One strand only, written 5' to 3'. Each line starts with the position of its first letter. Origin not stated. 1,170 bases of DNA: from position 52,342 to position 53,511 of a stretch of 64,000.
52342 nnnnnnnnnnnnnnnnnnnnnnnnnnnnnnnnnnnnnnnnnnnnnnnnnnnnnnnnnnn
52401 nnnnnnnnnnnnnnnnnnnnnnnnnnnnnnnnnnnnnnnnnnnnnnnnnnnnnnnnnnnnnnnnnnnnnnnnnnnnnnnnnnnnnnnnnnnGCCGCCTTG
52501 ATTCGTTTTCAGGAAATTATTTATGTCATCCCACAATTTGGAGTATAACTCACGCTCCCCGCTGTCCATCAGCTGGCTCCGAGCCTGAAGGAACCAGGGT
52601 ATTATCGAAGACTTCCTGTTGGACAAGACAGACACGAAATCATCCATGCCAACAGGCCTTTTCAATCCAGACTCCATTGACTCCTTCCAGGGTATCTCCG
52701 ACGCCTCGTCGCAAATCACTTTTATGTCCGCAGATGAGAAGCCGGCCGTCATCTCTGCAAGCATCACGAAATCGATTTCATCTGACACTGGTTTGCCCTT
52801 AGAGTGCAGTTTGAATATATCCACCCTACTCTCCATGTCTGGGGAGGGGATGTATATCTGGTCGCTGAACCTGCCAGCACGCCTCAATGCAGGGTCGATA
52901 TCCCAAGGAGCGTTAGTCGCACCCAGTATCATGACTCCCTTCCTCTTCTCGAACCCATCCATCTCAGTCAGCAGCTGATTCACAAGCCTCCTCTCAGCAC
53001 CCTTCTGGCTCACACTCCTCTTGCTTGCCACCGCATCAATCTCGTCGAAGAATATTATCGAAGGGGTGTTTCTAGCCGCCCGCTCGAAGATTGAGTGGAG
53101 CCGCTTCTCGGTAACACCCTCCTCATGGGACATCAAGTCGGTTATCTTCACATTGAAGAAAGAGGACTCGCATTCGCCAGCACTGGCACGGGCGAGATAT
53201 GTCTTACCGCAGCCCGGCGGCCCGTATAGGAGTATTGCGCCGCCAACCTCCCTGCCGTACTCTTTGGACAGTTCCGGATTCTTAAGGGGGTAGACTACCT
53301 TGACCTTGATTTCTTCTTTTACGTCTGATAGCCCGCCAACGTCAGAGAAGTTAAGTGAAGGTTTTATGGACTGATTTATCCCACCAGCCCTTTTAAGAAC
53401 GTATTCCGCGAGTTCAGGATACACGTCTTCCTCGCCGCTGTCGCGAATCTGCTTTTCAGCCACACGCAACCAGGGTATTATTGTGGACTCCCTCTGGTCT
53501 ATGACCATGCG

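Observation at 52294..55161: Tandem AAA+ ATPase with an unrecognised 320-aa N-domain, non-aromatic pore loops and a coiled-coil tail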

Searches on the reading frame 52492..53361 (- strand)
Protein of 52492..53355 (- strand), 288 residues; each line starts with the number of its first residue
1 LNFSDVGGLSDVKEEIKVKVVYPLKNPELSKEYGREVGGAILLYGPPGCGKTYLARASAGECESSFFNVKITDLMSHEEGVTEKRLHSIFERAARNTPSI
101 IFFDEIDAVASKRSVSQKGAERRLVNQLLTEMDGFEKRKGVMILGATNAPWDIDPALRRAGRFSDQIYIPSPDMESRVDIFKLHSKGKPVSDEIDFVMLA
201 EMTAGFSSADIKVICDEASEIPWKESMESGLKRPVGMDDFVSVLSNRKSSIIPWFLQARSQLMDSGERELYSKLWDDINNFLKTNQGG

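Call 36: search_solved_structures(query=window:52492-53355:-, max_evalue=1e-20)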
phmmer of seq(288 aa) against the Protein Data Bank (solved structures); distinct sequences matched with E-value up to 1e-20: 265 (the best 60 are shown).
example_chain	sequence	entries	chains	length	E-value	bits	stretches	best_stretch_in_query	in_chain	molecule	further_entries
5c18_A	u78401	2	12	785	2.5e-116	391.2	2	3-246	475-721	Transitional endoplasmic reticulum ATPase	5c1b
7rlb_A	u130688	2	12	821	2.7e-116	391.1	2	3-234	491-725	Transitional endoplasmic reticulum ATPase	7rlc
7wub_C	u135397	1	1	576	4.7e-116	390.3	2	3-234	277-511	Transitional endoplasmic reticulum ATPase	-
7wub_D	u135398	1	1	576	4.9e-116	390.2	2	3-234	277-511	Transitional endoplasmic reticulum ATPase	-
7lmy_A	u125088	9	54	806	6.6e-116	389.8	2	3-234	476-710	Transitional endoplasmic reticulum ATPase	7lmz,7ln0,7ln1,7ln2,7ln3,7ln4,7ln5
1r7r_A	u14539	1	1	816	1.3e-115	388.8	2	3-234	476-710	Transitional endoplasmic reticulum ATPase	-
7rlj_A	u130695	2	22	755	1.4e-115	388.8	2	3-234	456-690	Transitional endoplasmic reticulum ATPase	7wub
8yka_A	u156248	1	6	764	1.4e-115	388.7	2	3-234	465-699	Transitional endoplasmic reticulum ATPase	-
7rlh_A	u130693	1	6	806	1.5e-115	388.6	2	3-234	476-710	Transitional endoplasmic reticulum ATPase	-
7y4w_A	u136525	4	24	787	1.6e-115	388.5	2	3-234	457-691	Transitional endoplasmic reticulum ATPase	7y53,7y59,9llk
7rlg_A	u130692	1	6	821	1.6e-115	388.5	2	3-234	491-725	Transitional endoplasmic reticulum ATPase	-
7mdm_B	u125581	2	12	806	1.7e-115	388.5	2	3-234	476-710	Transitional endoplasmic reticulum ATPase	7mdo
5c19_A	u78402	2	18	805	1.7e-115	388.5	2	3-235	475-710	Transitional endoplasmic reticulum ATPase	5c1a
7bp8_A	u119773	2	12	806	1.7e-115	388.5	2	3-234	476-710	Transitional endoplasmic reticulum ATPase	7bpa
7l5w_A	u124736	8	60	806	1.7e-115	388.4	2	3-234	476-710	Transitional endoplasmic reticulum ATPase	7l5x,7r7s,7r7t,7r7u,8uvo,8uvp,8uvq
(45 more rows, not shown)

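Call 39: find_homologous_proteins(query=window:52492-53355:-)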
Query seq(288 aa) (288 aa): 5500 proteins with E <= 0.001 among 8000 candidates; the best 120 are listed.
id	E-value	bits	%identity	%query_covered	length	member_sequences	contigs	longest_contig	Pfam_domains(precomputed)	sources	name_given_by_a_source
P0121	9.3e-135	467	54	79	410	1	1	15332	PF00004.36,PF17862.8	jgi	-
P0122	3.9e-108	379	40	94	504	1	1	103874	PF09336.17,PF13173.13,PF06068.20,PF13671.13,PF00004.36,PF13401.13,PF13238.13,PF05496.19,PF17862.8,PF01637.25,PF07728.21,PF13191.13,PF01695.24,PF13479.13,PF07724.21,PF23902.1,PF24883.3,PF13521.13,PF13207.13,PF00910.29,PF01078.28,PF13481.13,PF20720.4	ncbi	ncbi:MAG: CDC48 family AAA ATPase, partial [Ignisphaera sp.]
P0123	7.0e-107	375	63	88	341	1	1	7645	PF00004.36,PF17862.8,PF07728.21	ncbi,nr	ncbi:MAG: ATP-binding protein, partial [Candidatus Altiarchaeales archaeon]|nr:ATP-binding protein [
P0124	2.2e-101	357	42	87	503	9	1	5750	PF09336.17,PF13173.13,PF01057.24,PF06068.20,PF13671.13,PF00004.36,PF13401.13,PF13238.13,PF05496.19,PF17862.8,PF07728.21,PF13191.13,PF01695.24,PF13479.13,PF07724.21,PF23902.1,PF24883.3,PF00005.34,PF13521.13,PF13207.13,PF00910.29,PF01078.28,PF20720.4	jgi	jgi:transitional endoplasmic reticulum ATPase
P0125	4.0e-101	356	45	80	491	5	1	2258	PF13173.13,PF06068.20,PF13671.13,PF00004.36,PF13401.13,PF13238.13,PF05496.19,PF17862.8,PF07728.21,PF13191.13,PF07724.21,PF23902.1,PF24883.3,PF13521.13,PF00910.29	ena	-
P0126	3.6e-100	353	39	89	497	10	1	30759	PF09336.17,PF13173.13,PF07724.21,PF06068.20,PF23902.1,PF00004.36,PF13401.13,PF05496.19,PF17862.8,PF07728.21,PF13191.13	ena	-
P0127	4.5e-100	353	40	80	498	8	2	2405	PF13173.13,PF01057.24,PF06068.20,PF01443.25,PF13671.13,PF00004.36,PF13401.13,PF13238.13,PF05496.19,PF17862.8,PF07728.21,PF00931.29,PF13191.13,PF07724.21,PF24883.3,PF00005.34,PF12775.14,PF13521.13,PF13207.13,PF00910.29,PF01078.28,PF20720.4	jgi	-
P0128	1.3e-99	351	44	81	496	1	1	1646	PF13173.13,PF06068.20,PF13671.13,PF00004.36,PF13401.13,PF13238.13,PF05496.19,PF17862.8,PF07728.21,PF00931.29,PF13191.13,PF01695.24,PF07724.21,PF23902.1,PF24883.3,PF05729.19,PF02367.24,PF13521.13,PF13207.13,PF00910.29,PF01078.28,PF20720.4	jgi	jgi:transitional endoplasmic reticulum ATPase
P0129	1.1e-98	348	43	88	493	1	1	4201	PF13173.13,PF07724.21,PF06068.20,PF23902.1,PF00004.36,PF13401.13,PF05496.19,PF17862.8,PF13191.13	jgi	-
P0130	5.2e-98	346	43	69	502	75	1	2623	PF13173.13,PF01057.24,PF06068.20,PF13671.13,PF00004.36,PF13401.13,PF13238.13,PF05496.19,PF17862.8,PF01637.25,PF07728.21,PF00931.29,PF13191.13,PF07724.21,PF24883.3,PF00005.34,PF12775.14,PF13521.13,PF13207.13,PF00910.29,PF01078.28,PF13481.13,PF20720.4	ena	-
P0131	5.4e-97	343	44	75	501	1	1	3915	PF13173.13,PF06745.20,PF13604.13,PF13671.13,PF00004.36,PF13401.13,PF13238.13,PF05673.20,PF07728.21,PF00931.29,PF13191.13,PF00308.25,PF07724.21,PF24883.3,PF13521.13,PF13481.13,PF01057.24,PF03266.22,PF06068.20,PF13245.13,PF05496.19,PF17862.8,PF01637.25,PF02562.23,PF01695.24,PF13479.13,PF00158.33,PF239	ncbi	ncbi:MAG: CDC48 family AAA ATPase, partial [archaeon]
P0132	8.8e-97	342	37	89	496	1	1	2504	PF13173.13,PF07724.21,PF23902.1,PF00004.36,PF13401.13,PF05496.19,PF17862.8,PF07728.21,PF13191.13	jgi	jgi:transitional endoplasmic reticulum ATPase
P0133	5.7e-96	339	44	80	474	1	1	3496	PF09336.17,PF13173.13,PF07724.21,PF23902.1,PF00004.36,PF05496.19,PF17862.8,PF07728.21,PF13191.13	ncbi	ncbi:MAG: AAA family ATPase, partial [Thermoprotei archaeon]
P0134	7.2e-96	339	41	87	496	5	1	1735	PF09336.17,PF13173.13,PF07724.21,PF06068.20,PF23902.1,PF00004.36,PF13401.13,PF05496.19,PF17862.8,PF13191.13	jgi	jgi:transitional endoplasmic reticulum ATPase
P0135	3.3e-95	337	52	99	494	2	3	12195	PF00004.36,PF17862.8,PF07728.21,PF13191.13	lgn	-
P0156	1.4e-88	315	52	97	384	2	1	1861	PF04212.25,PF00004.36,PF17862.8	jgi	jgi:transitional endoplasmic reticulum ATPase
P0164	1.1e-87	312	51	95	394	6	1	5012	PF04212.25,PF00004.36,PF17862.8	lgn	-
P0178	3.2e-86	307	49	98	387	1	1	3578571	PF00004.36,PF17862.8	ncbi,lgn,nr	ncbi:MAG: AAA family ATPase [Thermoplasmata archaeon]|nr:MAG: AAA family ATPase [Thermoplasmata arch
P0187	3.4e-85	304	47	98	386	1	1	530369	PF00004.36,PF17862.8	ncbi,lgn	-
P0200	5.6e-84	300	49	97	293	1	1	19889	PF13173.13,PF00004.36,PF17862.8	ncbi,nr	ncbi:MAG: ATP-binding protein [Halobacteriota archaeon]|nr:ATP-binding protein [Halobacteriota archa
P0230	3.7e-80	287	48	95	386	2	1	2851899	PF07724.21,PF00004.36,PF17862.8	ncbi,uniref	ncbi:AAA family ATPase [Methanolobus sp. WCC4]|uniref:AAA family ATPase n=1 Tax=Methanolobus sp. WCC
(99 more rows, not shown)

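Call 53: search_protein_families(library=pfam, proteins=[P0156, P0164, P0178, P0230, P0187, P0200, window:52492-53361:-], max_evalue=0.1)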
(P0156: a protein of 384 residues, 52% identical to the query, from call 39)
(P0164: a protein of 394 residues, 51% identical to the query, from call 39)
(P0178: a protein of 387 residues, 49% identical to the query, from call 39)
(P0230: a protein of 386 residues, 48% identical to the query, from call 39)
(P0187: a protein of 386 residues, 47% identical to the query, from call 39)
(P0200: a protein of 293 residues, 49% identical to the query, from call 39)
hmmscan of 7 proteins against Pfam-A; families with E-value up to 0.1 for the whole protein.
P0156 (384 aa): 20 families
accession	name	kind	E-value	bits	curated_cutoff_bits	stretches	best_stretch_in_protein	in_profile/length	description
PF00004.35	AAA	-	1.8e-42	145.3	21.2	1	138-268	1-130/131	ATPase family associated with various cellular activities (AAA)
PF17862.7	AAA_lid_3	-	4.1e-11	42.7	27.2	1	290-339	1-45/45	AAA+ lid domain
PF04212.24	MIT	-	1.2e-05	25.7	30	1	12-57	4-49/66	MIT (microtubule interacting and transport) domain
PF13191.12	AAA_16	-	6e-05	24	32.6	1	127-222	16-117/167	AAA ATPase domain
PF13173.12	AAA_14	-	8.6e-05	23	27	1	138-216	5-75/129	AAA domain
PF01637.24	ATPase_2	-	0.0002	21.7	33.2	0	126-156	11-41/225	ATPase domain predominantly from Archaea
PF20720.3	nSTAND3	-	0.0013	18.9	27.2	1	138-243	20-109/155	Novel STAND NTPase 3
PF07728.20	AAA_5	-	0.0023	18.4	22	1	138-204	2-76/139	AAA domain (dynein-related subfamily)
PF06068.19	TIP49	-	0.0031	17.2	23.8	1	132-181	47-98/347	TIP49 P-loop domain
PF13671.12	AAA_33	-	0.0036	18.1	27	1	138-212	2-47/143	AAA domain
PF13401.12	AAA_22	-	0.0047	17.7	27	0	138-164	8-37/130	AAA domain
PF07724.20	AAA_2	-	0.0065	17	27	1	138-208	6-89/166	AAA domain (Cdc48 subfamily)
PF24883.2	NPHP3_N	-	0.0087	16.7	24.8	1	122-161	8-48/164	Nephrocystin 3, N-terminal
PF05496.18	RuvB_N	-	0.011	16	27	1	136-164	34-62/159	Holliday junction DNA helicase RuvB P-loop domain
PF13207.12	AAA_17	-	0.015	16.1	27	1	141-188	1-44/136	AAA domain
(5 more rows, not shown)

P0164 (394 aa): 20 families
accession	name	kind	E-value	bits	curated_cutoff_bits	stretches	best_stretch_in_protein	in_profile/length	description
PF00004.35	AAA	-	1.4e-43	149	21.2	1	147-276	1-130/131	ATPase family associated with various cellular activities (AAA)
PF17862.7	AAA_lid_3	-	3.5e-09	36.5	27.2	1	298-346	1-44/45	AAA+ lid domain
PF04212.24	MIT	-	1.3e-05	25.7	30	1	14-73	6-65/66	MIT (microtubule interacting and transport) domain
PF13191.12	AAA_16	-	0.00016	22.7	32.6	1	140-250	20-136/167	AAA ATPase domain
PF13173.12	AAA_14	-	0.00025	21.5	27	1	147-215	5-74/129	AAA domain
PF07728.20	AAA_5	-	0.00049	20.5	22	1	147-215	2-78/139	AAA domain (dynein-related subfamily)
PF13401.12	AAA_22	-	0.0029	18.4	27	0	147-167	8-28/130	AAA domain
PF06068.19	TIP49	-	0.0053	16.4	23.8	1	140-187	46-95/347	TIP49 P-loop domain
PF01637.24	ATPase_2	-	0.008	16.4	33.2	0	135-164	11-40/225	ATPase domain predominantly from Archaea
PF13481.12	AAA_25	-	0.011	15.8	27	1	142-161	31-50/195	AAA domain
PF05496.18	RuvB_N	-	0.018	15.3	27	1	144-171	33-60/159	Holliday junction DNA helicase RuvB P-loop domain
PF13207.12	AAA_17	-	0.019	15.7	27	1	150-187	1-36/136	AAA domain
PF07724.20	AAA_2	-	0.025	15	27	1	147-216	6-88/166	AAA domain (Cdc48 subfamily)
PF24883.2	NPHP3_N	-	0.026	15.2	24.8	1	145-167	23-45/164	Nephrocystin 3, N-terminal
PF01078.27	Mg_chelatase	-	0.039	13.8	20.3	1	146-164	24-42/207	Magnesium chelatase, subunit ChlI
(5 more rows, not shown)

P0178 (387 aa): 24 families
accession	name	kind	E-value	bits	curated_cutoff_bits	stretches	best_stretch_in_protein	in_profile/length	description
PF00004.35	AAA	-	1.9e-43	148.5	21.2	1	144-274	1-130/131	ATPase family associated with various cellular activities (AAA)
PF17862.7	AAA_lid_3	-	2.5e-12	46.5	27.2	1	297-338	1-42/45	AAA+ lid domain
PF13191.12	AAA_16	-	0.00012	23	32.6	1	141-165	24-48/167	AAA ATPase domain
PF13173.12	AAA_14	-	0.00025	21.5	27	1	144-212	5-74/129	AAA domain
PF05496.18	RuvB_N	-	0.0014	18.9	27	1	143-216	35-100/159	Holliday junction DNA helicase RuvB P-loop domain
PF07728.20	AAA_5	-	0.0024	18.3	22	1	144-212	2-78/139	AAA domain (dynein-related subfamily)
PF13207.12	AAA_17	-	0.0054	17.4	27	1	147-194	1-47/136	AAA domain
PF13401.12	AAA_22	-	0.0078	17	27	0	144-162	8-26/130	AAA domain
PF08339.15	RTX_C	-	0.0078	16.8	30.2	1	307-380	33-105/132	RTX C-terminal domain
PF13238.12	AAA_18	-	0.0082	17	29.4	1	144-188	1-44/128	AAA domain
PF06068.19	TIP49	-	0.0084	15.8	23.8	1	139-187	48-98/347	TIP49 P-loop domain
PF07724.20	AAA_2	-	0.014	15.9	27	0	144-214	6-89/166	AAA domain (Cdc48 subfamily)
PF13671.12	AAA_33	-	0.016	16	27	1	144-189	2-45/143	AAA domain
PF01695.23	IstB_IS21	-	0.019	14.9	24.1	1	142-180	93-134/238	IstB-like ATP binding protein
PF01057.23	Parvo_NS1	-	0.02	14.3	20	0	143-161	115-133/271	Parvovirus non-structural protein NS1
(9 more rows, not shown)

P0230 (386 aa): 31 families (the best 25 are shown)
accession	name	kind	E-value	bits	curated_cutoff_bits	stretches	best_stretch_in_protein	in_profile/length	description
PF00004.35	AAA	-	1.7e-44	151.9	21.2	1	150-279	1-130/131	ATPase family associated with various cellular activities (AAA)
PF17862.7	AAA_lid_3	-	3.3e-12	46.1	27.2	1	302-336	1-35/45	AAA+ lid domain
PF07724.20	AAA_2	-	8.9e-06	26.3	27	1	150-242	6-101/166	AAA domain (Cdc48 subfamily)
PF05496.18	RuvB_N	-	3.9e-05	23.9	27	1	146-219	32-97/159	Holliday junction DNA helicase RuvB P-loop domain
PF20720.3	nSTAND3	-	9.6e-05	22.6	27.2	1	150-254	20-109/155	Novel STAND NTPase 3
PF13191.12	AAA_16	-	0.0001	23.3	32.6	1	137-191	14-73/167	AAA ATPase domain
PF13173.12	AAA_14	-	0.00012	22.5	27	1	150-220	5-76/129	AAA domain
PF01637.24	ATPase_2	-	0.00013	22.3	33.2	1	137-170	10-43/225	ATPase domain predominantly from Archaea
PF06068.19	TIP49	-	0.00023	20.9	23.8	1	145-193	48-98/347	TIP49 P-loop domain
PF00910.28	RNA_helicase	-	0.0003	21.7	21.5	1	150-203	1-48/105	RNA helicase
PF07728.20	AAA_5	-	0.00072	20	22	1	150-216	2-76/139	AAA domain (dynein-related subfamily)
PF13401.12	AAA_22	-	0.00082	20.1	27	1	150-179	8-40/130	AAA domain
PF13238.12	AAA_18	-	0.0016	19.3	29.4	1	150-194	1-44/128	AAA domain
PF05673.19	DUF815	-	0.0019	17.8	23.8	1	144-257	50-150/249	Protein of unknown function (DUF815)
PF13207.12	AAA_17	-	0.0021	18.8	27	1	153-191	1-37/136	AAA domain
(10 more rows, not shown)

P0187 (386 aa): 19 families
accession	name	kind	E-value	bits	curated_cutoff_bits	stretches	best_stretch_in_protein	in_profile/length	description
PF00004.35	AAA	-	8.7e-40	136.6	21.2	1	143-273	1-130/131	ATPase family associated with various cellular activities (AAA)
PF17862.7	AAA_lid_3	-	3e-07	30.3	27.2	1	297-330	2-35/45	AAA+ lid domain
PF13173.12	AAA_14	-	0.00029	21.3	27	1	143-212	5-75/129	AAA domain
PF13191.12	AAA_16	-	0.00087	20.3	32.6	1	139-166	23-50/167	AAA ATPase domain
PF13207.12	AAA_17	-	0.00089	20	27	1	146-197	1-48/136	AAA domain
PF07728.20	AAA_5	-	0.0013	19.1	22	1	143-209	2-76/139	AAA domain (dynein-related subfamily)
PF05496.18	RuvB_N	-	0.0022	18.2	27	1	142-214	35-99/159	Holliday junction DNA helicase RuvB P-loop domain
PF07724.20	AAA_2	-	0.0027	18.2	27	1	142-236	5-101/166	AAA domain (Cdc48 subfamily)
PF04212.24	MIT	-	0.0028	18.1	30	1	14-60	7-54/66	MIT (microtubule interacting and transport) domain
PF03215.21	Rad17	-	0.012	16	23.8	1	136-215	44-119/186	Rad17 P-loop domain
PF13401.12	AAA_22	-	0.026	15.3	27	0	141-163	6-28/130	AAA domain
PF24883.2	NPHP3_N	-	0.029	15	24.8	1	141-165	23-47/164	Nephrocystin 3, N-terminal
PF20720.3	nSTAND3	-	0.038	14.1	27.2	1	143-212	20-76/155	Novel STAND NTPase 3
PF01078.27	Mg_chelatase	-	0.053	13.3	20.3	0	143-160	25-42/207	Magnesium chelatase, subunit ChlI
PF06068.19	TIP49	-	0.053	13.1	23.8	1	136-181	44-93/347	TIP49 P-loop domain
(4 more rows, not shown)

P0200 (293 aa): 31 families (the best 25 are shown)
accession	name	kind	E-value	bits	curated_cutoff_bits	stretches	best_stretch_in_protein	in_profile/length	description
PF00004.35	AAA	-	1.7e-40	138.9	21.2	1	43-172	1-130/131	ATPase family associated with various cellular activities (AAA)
PF17862.7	AAA_lid_3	-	7.3e-10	38.7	27.2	1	196-231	2-37/45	AAA+ lid domain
PF13191.12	AAA_16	-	2.8e-05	25.1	32.6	1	39-113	22-103/167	AAA ATPase domain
PF13173.12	AAA_14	-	2.8e-05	24.5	27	1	42-113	4-76/129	AAA domain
PF20720.3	nSTAND3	-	7.9e-05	22.8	27.2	1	41-92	18-69/155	Novel STAND NTPase 3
PF07728.20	AAA_5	-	0.00018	22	22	1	43-112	2-79/139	AAA domain (dynein-related subfamily)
PF05496.18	RuvB_N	-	0.00018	21.7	27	1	41-111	34-96/159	Holliday junction DNA helicase RuvB P-loop domain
PF13401.12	AAA_22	-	0.00041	21.1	27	1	39-107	4-53/130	AAA domain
PF01078.27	Mg_chelatase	-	0.00044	20.2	20.3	1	37-61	19-43/207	Magnesium chelatase, subunit ChlI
PF07724.20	AAA_2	-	0.0011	19.5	27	1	41-132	4-97/166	AAA domain (Cdc48 subfamily)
PF00910.28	RNA_helicase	-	0.0025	18.7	21.5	1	43-114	1-64/105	RNA helicase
PF13481.12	AAA_25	-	0.004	17.2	27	1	28-61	21-54/195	AAA domain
PF20030.5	bpMoxR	-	0.0042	16.6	27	1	14-70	5-61/205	MoxR domain in the MoxR-vWA-beta-propeller ternary systems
PF12775.13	AAA_7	-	0.0067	16.4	25.8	1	33-76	26-69/181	P-loop containing dynein motor region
PF24883.2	NPHP3_N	-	0.0076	16.9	24.8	1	42-67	24-49/164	Nephrocystin 3, N-terminal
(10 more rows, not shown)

window:52492-53361:- (290 aa): 23 families
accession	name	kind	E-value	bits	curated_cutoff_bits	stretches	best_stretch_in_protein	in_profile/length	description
PF00004.35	AAA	-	5.8e-42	143.7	21.2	1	43-172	1-130/131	ATPase family associated with various cellular activities (AAA)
PF17862.7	AAA_lid_3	-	4.5e-08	33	27.2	1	196-231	2-37/45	AAA+ lid domain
PF07728.20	AAA_5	-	1.9e-07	31.6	22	1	43-161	2-137/139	AAA domain (dynein-related subfamily)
PF13173.12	AAA_14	-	1.1e-05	25.9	27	1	42-113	4-76/129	AAA domain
PF13191.12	AAA_16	-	2.1e-05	25.5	32.6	1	40-62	24-46/167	AAA ATPase domain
PF07724.20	AAA_2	-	9.7e-05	22.9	27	1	42-125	5-90/166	AAA domain (Cdc48 subfamily)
PF13401.12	AAA_22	-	0.00014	22.6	27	1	40-77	5-45/130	AAA domain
PF13481.12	AAA_25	-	0.00077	19.6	27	0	40-57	33-50/195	AAA domain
PF01637.24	ATPase_2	-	0.001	19.4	33.2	1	35-96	15-78/225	ATPase domain predominantly from Archaea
PF05496.18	RuvB_N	-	0.0025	18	27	1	40-109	33-94/159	Holliday junction DNA helicase RuvB P-loop domain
PF24883.2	NPHP3_N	-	0.0044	17.7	24.8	1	42-132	24-114/164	Nephrocystin 3, N-terminal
PF01695.23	IstB_IS21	-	0.0099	15.8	24.1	1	43-77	95-132/238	IstB-like ATP binding protein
PF00910.28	RNA_helicase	-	0.017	16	21.5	1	43-66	1-24/105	RNA helicase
PF20720.3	nSTAND3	-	0.021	15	27.2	1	42-108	19-74/155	Novel STAND NTPase 3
PF03215.21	Rad17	-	0.022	15.2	23.8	1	42-125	47-130/186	Rad17 P-loop domain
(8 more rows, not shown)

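Call 54: search_protein_families(library=ncbifam, proteins=[P0156, P0178, P0230, window:52492-53361:-], max_evalue=1e-20)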
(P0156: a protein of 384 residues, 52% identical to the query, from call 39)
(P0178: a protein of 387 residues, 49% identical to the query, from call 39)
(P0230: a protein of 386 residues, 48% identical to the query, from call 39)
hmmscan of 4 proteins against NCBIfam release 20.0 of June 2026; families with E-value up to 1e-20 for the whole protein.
P0156 (384 aa): 10 families
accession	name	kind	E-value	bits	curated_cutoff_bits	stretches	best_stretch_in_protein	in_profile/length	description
TIGR01243.1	CDC48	subfamily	2.2e-77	261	802.65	1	91-362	443-713/733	CDC48 family AAA ATPase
NF003069.1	PRK03992.1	subfamily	8e-71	239.2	500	1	93-342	123-370/379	proteasome-activating nucleotidase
NF041006.2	cell_div_CdvC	equivalog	1.1e-69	235.2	650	1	14-349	13-354/370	cell division protein CdvC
TIGR01242.2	TIGR01242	subfamily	2.2e-69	234.2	500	1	93-342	106-353/362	proteasome-activating nucleotidase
TIGR01241.2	FtsH_fam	equivalog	7.1e-64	216.6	600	1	90-339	151-397/598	ATP-dependent zinc metalloprotease FtsH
NF047748.1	PrtsmActNtasePan1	equivalog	2.8e-59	201.1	750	1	94-342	141-387/405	proteasome-activating nucleotidase Pan1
NF047747.1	PrtsmActNtasePan2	equivalog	2.4e-56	191.7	700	1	94-342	144-390/397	proteasome-activating nucleotidase Pan2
NF008004.0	PRK10733.1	equivalog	1.9e-49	168.3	1008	1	95-340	146-388/644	ATP-dependent zinc metalloprotease FtsH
TIGR03689.1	pup_AAA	equivalog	4.3e-46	157.7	504.75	1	88-311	169-402/512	proteasome ATPase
NF042959.1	IteA_antiphage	equivalog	1.3e-37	129.8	510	1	87-316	78-301/367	anti-phage ATPase IteA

P0178 (387 aa): 10 families
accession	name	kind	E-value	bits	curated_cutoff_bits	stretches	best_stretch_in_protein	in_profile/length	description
TIGR01243.1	CDC48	subfamily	3.2e-79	267.1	802.65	1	98-384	444-731/733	CDC48 family AAA ATPase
NF003069.1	PRK03992.1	subfamily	5.7e-67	226.5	500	1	99-350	123-371/379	proteasome-activating nucleotidase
TIGR01242.2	TIGR01242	subfamily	5.8e-65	219.6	500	1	99-350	106-354/362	proteasome-activating nucleotidase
TIGR01241.2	FtsH_fam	equivalog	6.6e-64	216.7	600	1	69-349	124-400/598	ATP-dependent zinc metalloprotease FtsH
NF041006.2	cell_div_CdvC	equivalog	1.9e-63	214.6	650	1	62-355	54-353/370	cell division protein CdvC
NF047748.1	PrtsmActNtasePan1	equivalog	6.8e-55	186.7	750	1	100-348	141-386/405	proteasome-activating nucleotidase Pan1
NF047747.1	PrtsmActNtasePan2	equivalog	2.9e-52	178.3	700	1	100-349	144-390/397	proteasome-activating nucleotidase Pan2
NF008004.0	PRK10733.1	equivalog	1.5e-45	155.3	1008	1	103-328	148-374/644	ATP-dependent zinc metalloprotease FtsH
TIGR03689.1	pup_AAA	equivalog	9.3e-44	150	504.75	1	94-298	169-388/512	proteasome ATPase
NF042959.1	IteA_antiphage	equivalog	4.8e-37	128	510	1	98-368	83-342/367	anti-phage ATPase IteA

P0230 (386 aa): 10 families
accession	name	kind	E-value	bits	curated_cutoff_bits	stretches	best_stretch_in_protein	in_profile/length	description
TIGR01243.1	CDC48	subfamily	2.9e-79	267.3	802.65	1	104-343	444-684/733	CDC48 family AAA ATPase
NF003069.1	PRK03992.1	subfamily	3e-75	253.7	500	1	103-353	121-369/379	proteasome-activating nucleotidase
NF041006.2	cell_div_CdvC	equivalog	2.1e-71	240.8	650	1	2-367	2-360/370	cell division protein CdvC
TIGR01242.2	TIGR01242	subfamily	2.7e-71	240.4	500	1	104-330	105-334/362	proteasome-activating nucleotidase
TIGR01241.2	FtsH_fam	equivalog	2e-62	211.8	600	1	96-328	145-379/598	ATP-dependent zinc metalloprotease FtsH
NF047748.1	PrtsmActNtasePan1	equivalog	8.1e-61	206.2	750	1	103-353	138-386/405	proteasome-activating nucleotidase Pan1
NF047747.1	PrtsmActNtasePan2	equivalog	2.6e-60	204.7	700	1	102-330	140-371/397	proteasome-activating nucleotidase Pan2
TIGR03689.1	pup_AAA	equivalog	5.9e-52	177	504.75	1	99-303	168-388/512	proteasome ATPase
NF008004.0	PRK10733.1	equivalog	1.1e-46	159.1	1008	1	98-329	137-370/644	ATP-dependent zinc metalloprotease FtsH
NF042959.1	IteA_antiphage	equivalog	1.6e-37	129.5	510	1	121-327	100-300/367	anti-phage ATPase IteA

window:52492-53361:- (290 aa): 10 families
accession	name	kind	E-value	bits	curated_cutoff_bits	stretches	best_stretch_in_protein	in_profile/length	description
TIGR01243.1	CDC48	subfamily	9.1e-67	225.9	802.65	1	1-235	448-683/733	CDC48 family AAA ATPase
TIGR01241.2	FtsH_fam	equivalog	4.1e-66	224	600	1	3-223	159-381/598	ATP-dependent zinc metalloprotease FtsH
NF003069.1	PRK03992.1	subfamily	4.8e-63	213.6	500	1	1-227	126-355/379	proteasome-activating nucleotidase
TIGR01242.2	TIGR01242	subfamily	1.8e-62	211.4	500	1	1-243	109-349/362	proteasome-activating nucleotidase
NF041006.2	cell_div_CdvC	equivalog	3.8e-58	197.2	650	1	1-261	98-361/370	cell division protein CdvC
NF047748.1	PrtsmActNtasePan1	equivalog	1.4e-54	185.7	750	1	1-224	143-369/405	proteasome-activating nucleotidase Pan1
NF047747.1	PrtsmActNtasePan2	equivalog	1.7e-50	172.4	700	1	1-221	146-369/397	proteasome-activating nucleotidase Pan2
NF008004.0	PRK10733.1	equivalog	1.6e-48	165.2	1008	1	4-223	150-371/644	ATP-dependent zinc metalloprotease FtsH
TIGR03689.1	pup_AAA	equivalog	3.5e-38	131.6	504.75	1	1-194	177-386/512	proteasome ATPase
NF042959.1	IteA_antiphage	equivalog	1.1e-31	110.4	510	1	31-220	116-300/367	anti-phage ATPase IteA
